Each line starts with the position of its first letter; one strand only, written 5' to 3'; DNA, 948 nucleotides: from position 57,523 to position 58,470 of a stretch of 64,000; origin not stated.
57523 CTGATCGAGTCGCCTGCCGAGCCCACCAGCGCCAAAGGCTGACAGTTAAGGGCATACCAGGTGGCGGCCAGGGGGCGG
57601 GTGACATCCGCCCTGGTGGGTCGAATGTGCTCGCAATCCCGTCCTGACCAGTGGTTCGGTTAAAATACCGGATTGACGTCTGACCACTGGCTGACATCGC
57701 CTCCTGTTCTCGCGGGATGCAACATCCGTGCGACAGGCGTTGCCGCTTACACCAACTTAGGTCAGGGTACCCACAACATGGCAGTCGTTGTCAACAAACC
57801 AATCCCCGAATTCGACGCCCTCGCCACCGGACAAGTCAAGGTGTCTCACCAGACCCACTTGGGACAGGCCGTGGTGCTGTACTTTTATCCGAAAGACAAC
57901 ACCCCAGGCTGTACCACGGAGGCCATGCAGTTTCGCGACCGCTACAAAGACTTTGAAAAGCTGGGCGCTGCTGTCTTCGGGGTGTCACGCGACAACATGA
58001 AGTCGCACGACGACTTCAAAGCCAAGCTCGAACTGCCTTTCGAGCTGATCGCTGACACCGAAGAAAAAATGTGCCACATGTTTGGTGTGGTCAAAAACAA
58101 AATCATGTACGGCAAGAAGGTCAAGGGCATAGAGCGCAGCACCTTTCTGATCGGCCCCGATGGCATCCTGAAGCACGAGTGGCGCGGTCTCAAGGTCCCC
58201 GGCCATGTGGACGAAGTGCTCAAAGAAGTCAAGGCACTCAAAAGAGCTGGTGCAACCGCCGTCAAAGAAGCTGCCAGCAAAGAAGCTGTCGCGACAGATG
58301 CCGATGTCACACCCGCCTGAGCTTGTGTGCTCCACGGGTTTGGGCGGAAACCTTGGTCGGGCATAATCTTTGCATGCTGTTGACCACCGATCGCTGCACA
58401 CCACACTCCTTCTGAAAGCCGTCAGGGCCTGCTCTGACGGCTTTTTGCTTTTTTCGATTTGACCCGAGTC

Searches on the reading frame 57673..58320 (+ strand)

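Call 5: search_protein_families(library=pfam, proteins=[window:57673-58320:+], max_evalue=0.1)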
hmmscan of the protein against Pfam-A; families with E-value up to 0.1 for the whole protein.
window:57673-58320:+ (215 aa): 3 families
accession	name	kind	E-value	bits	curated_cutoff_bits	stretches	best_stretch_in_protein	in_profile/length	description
PF00578.27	AhpC-TSA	-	8.8e-34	116.6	26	1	40-168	1-123/124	AhpC/TSA family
PF08534.16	Redoxin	-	1.8e-11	44.5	26.6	1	40-169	2-131/148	Redoxin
PF13911.12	AhpC-TSA_2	-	0.0051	17.6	27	1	88-183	3-71/114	AhpC/TSA antioxidant enzyme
